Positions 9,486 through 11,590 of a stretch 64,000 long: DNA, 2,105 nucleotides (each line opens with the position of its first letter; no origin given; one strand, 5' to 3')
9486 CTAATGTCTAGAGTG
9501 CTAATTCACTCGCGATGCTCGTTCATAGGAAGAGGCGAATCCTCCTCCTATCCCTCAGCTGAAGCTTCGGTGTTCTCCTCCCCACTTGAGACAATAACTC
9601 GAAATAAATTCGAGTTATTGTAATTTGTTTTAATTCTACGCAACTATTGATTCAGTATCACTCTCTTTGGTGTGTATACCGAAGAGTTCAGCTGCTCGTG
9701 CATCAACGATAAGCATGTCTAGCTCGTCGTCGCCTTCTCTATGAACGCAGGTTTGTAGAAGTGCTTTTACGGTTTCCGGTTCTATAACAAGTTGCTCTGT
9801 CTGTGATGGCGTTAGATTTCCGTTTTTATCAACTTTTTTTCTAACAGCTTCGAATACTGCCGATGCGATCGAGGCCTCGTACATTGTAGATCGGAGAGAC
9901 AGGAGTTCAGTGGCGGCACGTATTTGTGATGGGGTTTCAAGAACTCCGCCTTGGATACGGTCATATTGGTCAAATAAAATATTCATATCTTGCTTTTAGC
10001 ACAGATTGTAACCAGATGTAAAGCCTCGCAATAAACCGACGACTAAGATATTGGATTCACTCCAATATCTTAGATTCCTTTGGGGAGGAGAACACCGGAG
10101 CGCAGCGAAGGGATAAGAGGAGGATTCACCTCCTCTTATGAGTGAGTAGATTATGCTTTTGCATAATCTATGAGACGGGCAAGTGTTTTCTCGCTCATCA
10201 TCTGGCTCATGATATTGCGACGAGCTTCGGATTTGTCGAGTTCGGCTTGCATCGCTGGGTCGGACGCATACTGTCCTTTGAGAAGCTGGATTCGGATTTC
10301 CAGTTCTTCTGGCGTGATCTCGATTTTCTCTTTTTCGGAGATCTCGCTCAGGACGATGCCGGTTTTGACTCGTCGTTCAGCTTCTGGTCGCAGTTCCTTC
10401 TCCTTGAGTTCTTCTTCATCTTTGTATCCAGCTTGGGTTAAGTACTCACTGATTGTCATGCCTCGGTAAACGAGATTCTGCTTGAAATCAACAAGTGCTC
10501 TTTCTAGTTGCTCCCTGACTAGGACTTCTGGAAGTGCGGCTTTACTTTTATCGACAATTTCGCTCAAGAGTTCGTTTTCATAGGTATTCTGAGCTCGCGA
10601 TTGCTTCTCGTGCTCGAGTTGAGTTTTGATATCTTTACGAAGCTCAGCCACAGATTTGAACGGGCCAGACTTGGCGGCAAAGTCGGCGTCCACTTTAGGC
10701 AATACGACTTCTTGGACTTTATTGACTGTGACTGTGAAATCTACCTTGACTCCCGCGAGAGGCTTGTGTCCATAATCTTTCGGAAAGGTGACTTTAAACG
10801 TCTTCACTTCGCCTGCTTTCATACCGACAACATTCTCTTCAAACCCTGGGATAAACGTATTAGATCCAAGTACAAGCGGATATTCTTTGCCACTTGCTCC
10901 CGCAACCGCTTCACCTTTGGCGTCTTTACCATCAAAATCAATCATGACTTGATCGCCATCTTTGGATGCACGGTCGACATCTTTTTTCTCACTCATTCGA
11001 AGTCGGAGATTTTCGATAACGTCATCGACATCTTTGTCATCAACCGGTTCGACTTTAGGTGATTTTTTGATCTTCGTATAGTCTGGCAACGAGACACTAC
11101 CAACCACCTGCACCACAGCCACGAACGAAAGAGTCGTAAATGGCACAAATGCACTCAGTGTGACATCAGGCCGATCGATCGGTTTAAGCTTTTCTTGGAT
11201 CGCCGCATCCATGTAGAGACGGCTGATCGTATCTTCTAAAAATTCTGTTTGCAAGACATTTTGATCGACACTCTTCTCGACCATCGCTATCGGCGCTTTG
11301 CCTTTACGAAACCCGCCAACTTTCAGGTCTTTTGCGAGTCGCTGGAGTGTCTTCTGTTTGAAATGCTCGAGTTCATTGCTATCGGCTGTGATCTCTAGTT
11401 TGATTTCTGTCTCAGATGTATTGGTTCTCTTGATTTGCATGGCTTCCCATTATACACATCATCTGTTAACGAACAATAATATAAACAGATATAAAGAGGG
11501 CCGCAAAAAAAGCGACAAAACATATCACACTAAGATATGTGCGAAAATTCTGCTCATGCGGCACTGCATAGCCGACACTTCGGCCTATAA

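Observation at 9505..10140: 116-aa orphan ORF bracketed by inverted copies of the structured module (MITE-like cassette between clpP and tig)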

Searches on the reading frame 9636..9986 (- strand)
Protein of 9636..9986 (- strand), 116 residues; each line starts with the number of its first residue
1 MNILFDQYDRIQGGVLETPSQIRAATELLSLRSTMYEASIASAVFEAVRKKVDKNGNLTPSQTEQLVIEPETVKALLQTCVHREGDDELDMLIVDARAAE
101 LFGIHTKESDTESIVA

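Call 11: search_protein_families(library=pfam, proteins=[window:9636-9986:-], max_evalue=1)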
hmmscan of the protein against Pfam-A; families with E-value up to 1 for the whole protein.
window:9636-9986:- (116 aa): 0 families

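Call 12: search_protein_families(library=ncbifam, proteins=[window:9636-9986:-], max_evalue=10)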
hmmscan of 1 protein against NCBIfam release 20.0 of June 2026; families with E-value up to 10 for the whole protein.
window:9636-9986:- (116 aa): 0 families

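Call 13: find_homologous_proteins(query=window:9636-9986:-, max_evalue=0.01)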
Query window:9636-9986:- (116 aa): 1 proteins with E <= 0.01 among 40 candidates.
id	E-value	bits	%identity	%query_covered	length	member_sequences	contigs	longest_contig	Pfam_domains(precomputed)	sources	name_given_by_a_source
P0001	1.9e-66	239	100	100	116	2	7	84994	-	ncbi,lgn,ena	-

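Call 14: find_encoding_contigs(protein=P0001, flank=6000, max_places=10)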
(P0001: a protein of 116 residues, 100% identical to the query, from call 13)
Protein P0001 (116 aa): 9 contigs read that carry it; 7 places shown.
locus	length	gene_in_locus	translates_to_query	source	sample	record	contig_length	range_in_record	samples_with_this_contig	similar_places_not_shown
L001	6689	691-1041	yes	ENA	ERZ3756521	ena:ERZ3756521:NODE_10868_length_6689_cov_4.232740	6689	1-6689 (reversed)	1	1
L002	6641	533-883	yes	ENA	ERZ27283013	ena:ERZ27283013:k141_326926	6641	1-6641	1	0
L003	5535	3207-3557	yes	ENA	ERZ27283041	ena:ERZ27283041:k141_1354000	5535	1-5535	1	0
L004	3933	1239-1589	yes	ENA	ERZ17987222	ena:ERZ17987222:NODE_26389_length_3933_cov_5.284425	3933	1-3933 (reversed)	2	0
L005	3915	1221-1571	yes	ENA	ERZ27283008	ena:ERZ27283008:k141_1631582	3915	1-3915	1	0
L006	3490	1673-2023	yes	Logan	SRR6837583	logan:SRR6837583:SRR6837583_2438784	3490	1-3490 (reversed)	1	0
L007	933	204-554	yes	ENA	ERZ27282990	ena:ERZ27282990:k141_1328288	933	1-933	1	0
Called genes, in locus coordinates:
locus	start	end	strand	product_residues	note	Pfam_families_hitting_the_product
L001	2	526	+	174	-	?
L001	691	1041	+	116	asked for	-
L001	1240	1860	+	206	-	PF00574:CLP_protease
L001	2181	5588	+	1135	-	PF04563:RNA_pol_Rpb2_1, PF04561:RNA_pol_Rpb2_2, PF04565:RNA_pol_Rpb2_3, PF10385:RNA_pol_Rpb2_45, PF00562:RNA_pol_Rpb2_6, PF04560:RNA_pol_Rpb2_7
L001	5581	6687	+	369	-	?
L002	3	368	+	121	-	?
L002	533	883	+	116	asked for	-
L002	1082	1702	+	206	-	PF00574:CLP_protease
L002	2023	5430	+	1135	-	PF04563:RNA_pol_Rpb2_1, PF04561:RNA_pol_Rpb2_2, PF04565:RNA_pol_Rpb2_3, PF10385:RNA_pol_Rpb2_45, PF00562:RNA_pol_Rpb2_6, PF04560:RNA_pol_Rpb2_7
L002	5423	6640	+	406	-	?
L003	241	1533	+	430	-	PF13393:tRNA-synt_His, PF00587:tRNA-synt_2b, PF03129:HGTP_anticodon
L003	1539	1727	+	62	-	-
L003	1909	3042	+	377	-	PF05697:Trigger_N, PF00254:FKBP_C, PF05698:Trigger_C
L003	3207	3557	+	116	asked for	-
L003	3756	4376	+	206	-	PF00574:CLP_protease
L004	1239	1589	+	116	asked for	-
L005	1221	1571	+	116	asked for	-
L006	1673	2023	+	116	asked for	-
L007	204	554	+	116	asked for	-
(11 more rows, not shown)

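Call 15: list_cluster_members(proteins=[P0001])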
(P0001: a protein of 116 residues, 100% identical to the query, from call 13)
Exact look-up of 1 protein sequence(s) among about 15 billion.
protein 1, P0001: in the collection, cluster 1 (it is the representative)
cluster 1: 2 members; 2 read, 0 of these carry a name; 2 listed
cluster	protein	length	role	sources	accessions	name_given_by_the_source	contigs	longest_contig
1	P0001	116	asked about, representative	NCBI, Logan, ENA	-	-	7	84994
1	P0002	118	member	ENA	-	-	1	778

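Call 28: search_protein_representatives(protein=window:9636-9986:-)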
Query: 116 residues. Proteins with E-value up to 0.001 (for the whole library): 2; up to 1e-10: 1; up to 1e-30: 1. The best 2 are listed.
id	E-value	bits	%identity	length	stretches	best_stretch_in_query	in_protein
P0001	6.0e-67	238.5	100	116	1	1-116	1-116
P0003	1.2e-04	38.5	36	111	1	1-106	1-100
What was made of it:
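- The family has 2 members among 1.84 billion representatives (call 28).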

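Call 47: predict_structure(alignment_id=A2)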
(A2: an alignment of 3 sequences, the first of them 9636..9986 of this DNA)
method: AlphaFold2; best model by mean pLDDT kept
length: 116 residues; sequences in the alignment: 3
mean_pLDDT: 61.5   pTM: 0.52
mean pLDDT of the five models: 61.5, 57.3, 56.3, 54.9, 54.6
residues with pLDDT >= 90: 0; 70-90: 42; 50-70: 47; < 50: 27
segments of 3 or more residues with pLDDT < 50: 83-97, 105-116
pLDDT, mean of each block of 10 residues (from residue 1): 79 79 74 59 64 59 67 75 44 47 47 33
secondary structure, 60 per line:
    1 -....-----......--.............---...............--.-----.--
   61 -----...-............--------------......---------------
elements in order: E2-5 E11-16 H19-31 H35-49 E66-68 H70-81 H96-101
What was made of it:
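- Tried and rejected: The AlphaFold2 model has pLDDT 61.5 (call 47).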

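Call 51: fold_search(model_id=the predicted structure, library=pdb)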
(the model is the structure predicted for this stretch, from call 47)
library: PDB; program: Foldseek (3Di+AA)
matches with E <= 10: 124; with E <= 0.001: 0
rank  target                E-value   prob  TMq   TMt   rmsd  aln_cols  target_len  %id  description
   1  4fyg                  7.2e-01  0.07  0.21  0.04  17.7       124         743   12  Structural basis for substrate recognition by a novel Legionella phosphoinositide phosphatase (released 2012-08-22)
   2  1ttv_MODEL_1_A        1.0e+00  0.06  0.19  0.20  14.1       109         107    8  NMR Structure of a Complex Between MDM2 and a Small Molecule Inhibitor (released 2005-01-04)
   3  7ox4_C                1.5e+00  0.12  0.26  0.25   8.3        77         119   13  Mouse interleukin-9 in complex with Fab 35D8. (released 2022-12-28)
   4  4rdn_A                1.7e+00  0.10  0.16  0.13   7.5        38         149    8  Structure of YTH-YTHDF2 in complex with m6A (released 2014-12-24)
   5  1scf_B                1.8e+00  0.06  0.20  0.20   8.6        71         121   15  HUMAN RECOMBINANT STEM CELL FACTOR (released 2000-07-07)
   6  1vfr_A                1.8e+00  0.03  0.17  0.11  13.3       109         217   18  THE MAJOR NAD(P)H:FMN OXIDOREDUCTASE FROM VIBRIO FISCHERI (released 1999-02-16)
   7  4fyf                  2.0e+00  0.06  0.21  0.05  14.7        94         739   15  Structural basis for substrate recognition by a novel Legionella phosphoinositide phosphatase (released 2012-08-22)
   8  6bi7_C                2.0e+00  0.01  0.10  0.08  16.7        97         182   15  Crystal structure of Rev7-WT/Rev3 as a monomer under high-salt conditions (released 2018-08-01)
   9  7z8p_A                2.2e+00  0.08  0.16  0.13   7.5        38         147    8  Crystal structure of YTHDF2 with compound ZA_166 (released 2022-03-30)
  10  7z93_A                2.2e+00  0.08  0.16  0.13   7.5        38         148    8  Crystal structure of YTHDF2 with compound YLI_DF_022 (released 2022-03-30)
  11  9l8i_A                2.2e+00  0.08  0.26  0.10  10.1        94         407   15  Rhodothermus marines cellobiose 2-epimerase RmCE in complex with mannobiose (released 2025-07-23)
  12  7yxe_A                2.5e+00  0.08  0.16  0.13   7.5        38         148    8  Crystal structure of YTHDF2 with compound ZA_143 (released 2022-03-02)
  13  4rdo_B                2.5e+00  0.08  0.16  0.13   7.7        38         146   10  Structure of YTH-YTHDF2 in the free state (released 2014-12-24)
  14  6bi7_A                2.5e+00  0.01  0.12  0.08  17.3       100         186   16  Crystal structure of Rev7-WT/Rev3 as a monomer under high-salt conditions (released 2018-08-01)
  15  6k6u_B                2.7e+00  0.07  0.14  0.12   8.6        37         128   16  Crystal structure of the human YTHDC2 YTH domain (released 2019-12-25)
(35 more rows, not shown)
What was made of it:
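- Tried and rejected: Foldseek against PDB found nothing below E 0.7 (call 51).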

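Call 75: search_protein_families(library=phrogs, proteins=[window:9636-9986:-, P0003], max_evalue=1)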
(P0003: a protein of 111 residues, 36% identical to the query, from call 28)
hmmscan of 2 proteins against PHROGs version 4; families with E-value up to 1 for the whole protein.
window:9636-9986:- (116 aa): 0 families

P0003 (111 aa): 0 families

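Call 76: search_protein_families(library=padloc, proteins=[window:9636-9986:-, P0003], max_evalue=1)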
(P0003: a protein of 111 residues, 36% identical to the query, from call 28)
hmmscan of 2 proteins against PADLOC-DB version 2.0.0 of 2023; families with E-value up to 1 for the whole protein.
window:9636-9986:- (116 aa): 0 families

P0003 (111 aa): 0 families
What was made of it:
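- Tried and rejected: No hit in Pfam, NCBIfam, PHROGs or PADLOC (calls 11, 12, 75, 76).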

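Call 77: search_solved_structures(query=A2, max_evalue=10)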
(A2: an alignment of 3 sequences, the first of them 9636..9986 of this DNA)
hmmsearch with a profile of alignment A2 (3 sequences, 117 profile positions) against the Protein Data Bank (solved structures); distinct sequences matched with E-value up to 10: 3.
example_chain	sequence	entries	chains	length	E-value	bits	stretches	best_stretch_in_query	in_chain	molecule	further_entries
8eoz_B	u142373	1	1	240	0.0056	20.2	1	38-81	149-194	C3HR3_4r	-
3qc7_A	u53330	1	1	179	0.72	13.4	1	58-113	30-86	Head fiber protein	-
6qvk_1e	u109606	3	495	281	1.3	12.6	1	58-113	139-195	Capsid fiber protein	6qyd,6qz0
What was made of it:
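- Tried and rejected: The PDB sequence profile search gave only a designed protein at E 0.006 (call 77).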

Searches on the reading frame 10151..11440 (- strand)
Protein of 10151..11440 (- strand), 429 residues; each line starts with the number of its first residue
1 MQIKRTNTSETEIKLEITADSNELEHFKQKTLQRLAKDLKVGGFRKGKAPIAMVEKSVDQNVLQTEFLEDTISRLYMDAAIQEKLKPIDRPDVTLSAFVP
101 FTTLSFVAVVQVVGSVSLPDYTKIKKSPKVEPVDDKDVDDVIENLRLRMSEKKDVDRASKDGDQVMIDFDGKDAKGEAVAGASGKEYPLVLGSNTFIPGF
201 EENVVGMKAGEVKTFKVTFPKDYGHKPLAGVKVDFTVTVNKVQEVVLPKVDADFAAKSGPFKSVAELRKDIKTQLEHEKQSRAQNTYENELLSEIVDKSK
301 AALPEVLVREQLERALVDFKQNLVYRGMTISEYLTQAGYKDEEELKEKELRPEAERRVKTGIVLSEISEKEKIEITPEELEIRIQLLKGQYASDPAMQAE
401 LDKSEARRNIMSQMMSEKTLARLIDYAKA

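Call 11: search_protein_families(library=pfam, proteins=[window:10151-11440:-], max_evalue=1)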
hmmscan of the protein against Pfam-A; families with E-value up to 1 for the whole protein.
window:10151-11440:- (429 aa): 3 families
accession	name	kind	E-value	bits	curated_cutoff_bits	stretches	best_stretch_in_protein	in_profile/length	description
PF05697.18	Trigger_N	-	6.9e-28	98.2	22.2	1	1-145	1-144/144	Bacterial trigger factor protein (TF)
PF05698.19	Trigger_C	-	2.7e-26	93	22.7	1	263-424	1-161/162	Bacterial trigger factor protein (TF) C-terminus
PF00254.34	FKBP_C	-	5.4e-16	59.1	21.1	1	157-232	3-86/94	FKBP-type peptidyl-prolyl cis-trans isomerase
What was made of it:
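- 10151..11440 (-): tig (trigger factor). Pfam Trigger_N, FKBP_C and Trigger_C (call 11).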

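Call 17: find_related_loci(query=window:10151-11440:-, collection=genome_contigs, flank=5000)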
Query window:10151-11440:- (429 aa) in genome_contigs; peptide patterns used: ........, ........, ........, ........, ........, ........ (x = any residue, [..] = any of these).
90 stretches matched a pattern; 11 encode a relative of the query (tblastn E <= 1e-3); 11 distinct loci.
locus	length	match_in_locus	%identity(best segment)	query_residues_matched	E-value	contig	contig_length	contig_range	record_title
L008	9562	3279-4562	79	1-428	0e+0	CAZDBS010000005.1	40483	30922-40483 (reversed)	MAG TPA_asm: uncultured Candidatus Saccharibacteria bacterium isolate SRP170004_co1_561 genome assembly, contig: NODE_12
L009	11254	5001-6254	37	3-427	5e-81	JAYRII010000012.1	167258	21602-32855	MAG: Candidatus Saccharimonadia bacterium isolate SZ_szas25bin.4 k141_1158107, whole genome shotgun sequence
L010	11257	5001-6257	35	3-428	1e-77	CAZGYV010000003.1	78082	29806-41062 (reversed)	MAG TPA_asm: uncultured Candidatus Saccharibacteria bacterium isolate SRP192515_co1_377 genome assembly, contig: NODE_19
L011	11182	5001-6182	30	1-403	8e-53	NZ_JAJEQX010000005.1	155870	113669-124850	Ruminococcus turbiniformis strain CLA-AA-H200 NODE_5_length_155870_cov_49.225371, whole genome shotgun sequence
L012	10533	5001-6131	29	1-381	1e-47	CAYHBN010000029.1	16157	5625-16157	MAG TPA_asm: uncultured Candidatus Peribacteria bacterium isolate ERP119702_co1_136 genome assembly, contig: NODE_4236_l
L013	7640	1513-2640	29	1-380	1e-47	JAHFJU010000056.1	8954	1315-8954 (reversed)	MAG: Candidatus Peregrinibacteria bacterium isolate nzgw393 NODE_13336_length_8955_cov_3.645574, whole genome shotgun se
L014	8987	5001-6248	30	1-420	9e-47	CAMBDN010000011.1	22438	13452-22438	MAG: Legionella sp. 2055-AUS-E isolate MsH-30apr19-6 genome assembly, contig: MsH-30apr19-C4082, whole genome shotgun se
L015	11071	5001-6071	31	1-366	2e-43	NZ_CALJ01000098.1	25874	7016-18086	Legionella tunisiensis strain LegM, whole genome shotgun sequence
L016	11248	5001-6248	27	1-420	4e-43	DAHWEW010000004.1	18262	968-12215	MAG TPA_asm: Legionellaceae bacterium isolate clean916 NODE_4_length_18262_cov_3.692329, whole genome shotgun sequence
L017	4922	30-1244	28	12-420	3e-42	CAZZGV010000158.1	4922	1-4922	MAG TPA_asm: uncultured Legionella sp. isolate SRP302895_co1_245 genome assembly, contig: NODE_37321_length_4922_cov_4.3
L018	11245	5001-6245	28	1-424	1e-41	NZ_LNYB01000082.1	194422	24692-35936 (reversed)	Legionella feeleii strain WO-44C Lfee_ctg082, whole genome shotgun sequence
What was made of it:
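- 10151..11440 (-): 79% identity to L008 (call 17).
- The organism is a Saccharibacteria (call 17).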

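Call 34: find_homologous_proteins(query=window:10151-11440:-, max_evalue=1e-60)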
Query window:10151-11440:- (429 aa): 1980 proteins with E <= 1e-60 among 8000 candidates; the best 120 are listed.
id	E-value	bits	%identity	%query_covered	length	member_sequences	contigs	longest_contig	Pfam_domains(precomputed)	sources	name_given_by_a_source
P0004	6.2e-234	794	100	88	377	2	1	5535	PF00254.35,PF05697.19,PF05698.20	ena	-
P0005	4.1e-217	739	79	100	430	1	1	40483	PF00254.35,PF05697.19,PF05698.20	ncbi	-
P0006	1.8e-148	513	59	100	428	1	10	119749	PF00254.35,PF05697.19,PF05698.20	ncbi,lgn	-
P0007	3.8e-147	508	56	100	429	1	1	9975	PF00254.35,PF05697.19,PF05698.20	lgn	-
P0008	5.8e-147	508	60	99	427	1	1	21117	PF00254.35,PF05697.19,PF05698.20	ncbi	-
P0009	8.9e-147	507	58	100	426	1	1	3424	PF00254.35,PF05697.19,PF05698.20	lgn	-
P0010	1.3e-146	507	57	100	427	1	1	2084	PF00254.35,PF05697.19,PF05698.20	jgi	jgi:trigger factor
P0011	2.1e-146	506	57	100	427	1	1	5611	PF00254.35,PF05697.19,PF05698.20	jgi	jgi:trigger factor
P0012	6.9e-146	504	57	100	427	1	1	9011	PF00254.35,PF05697.19,PF05698.20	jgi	jgi:trigger factor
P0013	1.2e-145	503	57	99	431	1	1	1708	PF00254.35,PF05697.19,PF05698.20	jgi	-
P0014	3.2e-145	502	57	100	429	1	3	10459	PF00254.35,PF05697.19,PF05698.20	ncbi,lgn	-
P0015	1.3e-144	500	56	99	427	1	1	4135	PF00254.35,PF05697.19,PF05698.20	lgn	-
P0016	2.8e-144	499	56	100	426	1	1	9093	PF00254.35,PF05697.19,PF05698.20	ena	-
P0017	4.3e-144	498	56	100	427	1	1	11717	PF00254.35,PF05697.19,PF05698.20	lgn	-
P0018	1.1e-143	497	56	100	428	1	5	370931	PF00254.35,PF05697.19,PF05698.20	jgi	jgi:trigger factor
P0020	2.4e-143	496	58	100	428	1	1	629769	PF00254.35,PF05697.19,PF05698.20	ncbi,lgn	-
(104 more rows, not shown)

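Call 35: find_encoding_contigs(protein=P0006, flank=4000, max_places=2)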
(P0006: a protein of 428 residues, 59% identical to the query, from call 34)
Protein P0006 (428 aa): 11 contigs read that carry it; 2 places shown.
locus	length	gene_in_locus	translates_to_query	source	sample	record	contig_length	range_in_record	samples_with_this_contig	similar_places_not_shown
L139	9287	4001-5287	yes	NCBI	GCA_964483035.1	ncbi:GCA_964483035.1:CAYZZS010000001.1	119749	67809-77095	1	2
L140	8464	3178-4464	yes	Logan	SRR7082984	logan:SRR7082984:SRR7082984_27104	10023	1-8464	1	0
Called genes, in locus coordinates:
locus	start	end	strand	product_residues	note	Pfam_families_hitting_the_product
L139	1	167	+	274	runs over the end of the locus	-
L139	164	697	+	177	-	PF03602:Cons_hypoth95, PF02005:TRM, PF05175:MTS, PF01189:Methyltr_RsmB-F (weak), PF02475:TRM5-TYW2_MTfase, PF06325:PrmA, PF13847:Methyltransf_31, PF13649:Methyltransf_25, +1 more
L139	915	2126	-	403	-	-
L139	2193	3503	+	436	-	PF13393:tRNA-synt_His, PF00587:tRNA-synt_2b, PF03129:HGTP_anticodon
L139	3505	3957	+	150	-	-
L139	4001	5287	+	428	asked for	PF05697:Trigger_N, PF00254:FKBP_C, PF05698:Trigger_C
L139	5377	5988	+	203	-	PF00574:CLP_protease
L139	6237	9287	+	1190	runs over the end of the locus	PF04563:RNA_pol_Rpb2_1, PF04561:RNA_pol_Rpb2_2, PF04565:RNA_pol_Rpb2_3, PF10385:RNA_pol_Rpb2_45, PF00562:RNA_pol_Rpb2_6, PF04560:RNA_pol_Rpb2_7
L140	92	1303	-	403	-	-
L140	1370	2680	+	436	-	PF13393:tRNA-synt_His, PF00587:tRNA-synt_2b, PF03129:HGTP_anticodon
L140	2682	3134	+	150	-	-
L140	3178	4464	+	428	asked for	PF05697:Trigger_N, PF00254:FKBP_C, PF05698:Trigger_C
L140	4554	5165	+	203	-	PF00574:CLP_protease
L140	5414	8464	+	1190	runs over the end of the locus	PF04563:RNA_pol_Rpb2_1, PF04561:RNA_pol_Rpb2_2, PF04565:RNA_pol_Rpb2_3, PF10385:RNA_pol_Rpb2_45, PF00562:RNA_pol_Rpb2_6, PF04560:RNA_pol_Rpb2_7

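Call 36: find_encoding_contigs(protein=P0008, flank=4000, max_places=1)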
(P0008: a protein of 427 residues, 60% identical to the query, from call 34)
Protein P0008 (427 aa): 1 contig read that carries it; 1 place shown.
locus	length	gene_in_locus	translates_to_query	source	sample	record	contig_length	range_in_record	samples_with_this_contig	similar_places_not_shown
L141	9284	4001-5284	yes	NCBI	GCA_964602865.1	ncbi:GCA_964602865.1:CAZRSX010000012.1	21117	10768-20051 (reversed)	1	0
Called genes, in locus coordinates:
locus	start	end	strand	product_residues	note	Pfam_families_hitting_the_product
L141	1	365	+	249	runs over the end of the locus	-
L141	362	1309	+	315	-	PF01156:IU_nuc_hydro (weak)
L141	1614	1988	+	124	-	PF01502:PRA-CH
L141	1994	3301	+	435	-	PF13393:tRNA-synt_His, PF00587:tRNA-synt_2b, PF03129:HGTP_anticodon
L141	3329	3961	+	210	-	-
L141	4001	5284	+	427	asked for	PF05697:Trigger_N, PF00254:FKBP_C, PF05698:Trigger_C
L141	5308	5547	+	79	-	-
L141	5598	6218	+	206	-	PF00574:CLP_protease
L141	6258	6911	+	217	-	-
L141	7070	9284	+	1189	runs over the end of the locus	PF04563:RNA_pol_Rpb2_1, PF04561:RNA_pol_Rpb2_2, PF04565:RNA_pol_Rpb2_3, PF10385:RNA_pol_Rpb2_45, PF00562:RNA_pol_Rpb2_6, PF04560:RNA_pol_Rpb2_7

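Call 37: find_encoding_contigs(protein=P0020, flank=4000, max_places=1)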
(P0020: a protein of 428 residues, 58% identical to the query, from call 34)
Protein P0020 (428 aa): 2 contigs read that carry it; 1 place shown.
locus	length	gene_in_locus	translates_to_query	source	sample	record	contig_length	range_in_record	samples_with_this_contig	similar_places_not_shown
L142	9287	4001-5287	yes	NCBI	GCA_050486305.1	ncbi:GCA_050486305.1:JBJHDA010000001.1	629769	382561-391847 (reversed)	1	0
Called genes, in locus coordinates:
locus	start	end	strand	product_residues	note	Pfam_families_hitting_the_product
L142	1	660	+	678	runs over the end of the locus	PF17191:RecG_wedge, PF04851:ResIII, PF00270:DEAD, PF00271:Helicase_C, PF22590:Cas3-like_C_2 (weak), PF19833:RecG_dom3_C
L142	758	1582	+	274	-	-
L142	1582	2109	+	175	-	PF03602:Cons_hypoth95, PF01170:UPF0020, PF05175:MTS (weak), PF06325:PrmA (weak), PF13847:Methyltransf_31, PF13649:Methyltransf_25 (weak)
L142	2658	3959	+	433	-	PF13393:tRNA-synt_His, PF00587:tRNA-synt_2b, PF03129:HGTP_anticodon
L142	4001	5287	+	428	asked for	PF05697:Trigger_N, PF00254:FKBP_C, PF05698:Trigger_C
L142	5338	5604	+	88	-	-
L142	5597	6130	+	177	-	-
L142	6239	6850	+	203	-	PF00574:CLP_protease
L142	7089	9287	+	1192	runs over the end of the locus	PF04563:RNA_pol_Rpb2_1, PF04561:RNA_pol_Rpb2_2, PF04565:RNA_pol_Rpb2_3, PF10385:RNA_pol_Rpb2_45, PF00562:RNA_pol_Rpb2_6, PF04560:RNA_pol_Rpb2_7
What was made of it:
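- The gap is an insertion hot spot in the clade (calls 35-37).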

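Call 82: find_encoding_contigs(protein=P0005, flank=10000, max_places=1)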
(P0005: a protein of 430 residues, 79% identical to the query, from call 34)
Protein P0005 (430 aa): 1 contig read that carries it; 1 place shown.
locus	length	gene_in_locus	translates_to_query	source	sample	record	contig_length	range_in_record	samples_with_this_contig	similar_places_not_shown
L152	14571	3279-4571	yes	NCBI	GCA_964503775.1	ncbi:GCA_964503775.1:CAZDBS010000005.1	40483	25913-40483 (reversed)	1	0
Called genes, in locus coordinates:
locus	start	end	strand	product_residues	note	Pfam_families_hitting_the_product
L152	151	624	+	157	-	PF03602:Cons_hypoth95, PF05175:MTS (weak), PF13847:Methyltransf_31, PF13649:Methyltransf_25 (faint)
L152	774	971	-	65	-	-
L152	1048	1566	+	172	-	PF06414:Zeta_toxin (faint), PF13671:AAA_33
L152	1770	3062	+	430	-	PF13393:tRNA-synt_His, PF00587:tRNA-synt_2b, PF03129:HGTP_anticodon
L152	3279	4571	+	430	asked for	PF05697:Trigger_N, PF00254:FKBP_C, PF05698:Trigger_C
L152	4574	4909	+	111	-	-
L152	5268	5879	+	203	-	PF00574:CLP_protease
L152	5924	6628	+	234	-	-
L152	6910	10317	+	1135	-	PF04563:RNA_pol_Rpb2_1, PF04561:RNA_pol_Rpb2_2, PF04565:RNA_pol_Rpb2_3, PF10385:RNA_pol_Rpb2_45, PF00562:RNA_pol_Rpb2_6, PF04560:RNA_pol_Rpb2_7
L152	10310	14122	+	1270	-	PF04997:RNA_pol_Rpb1_1, PF00623:RNA_pol_Rpb1_2, PF04983:RNA_pol_Rpb1_3, PF04998:RNA_pol_Rpb1_5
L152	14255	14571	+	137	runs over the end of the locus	PF00164:Ribosom_S12_S23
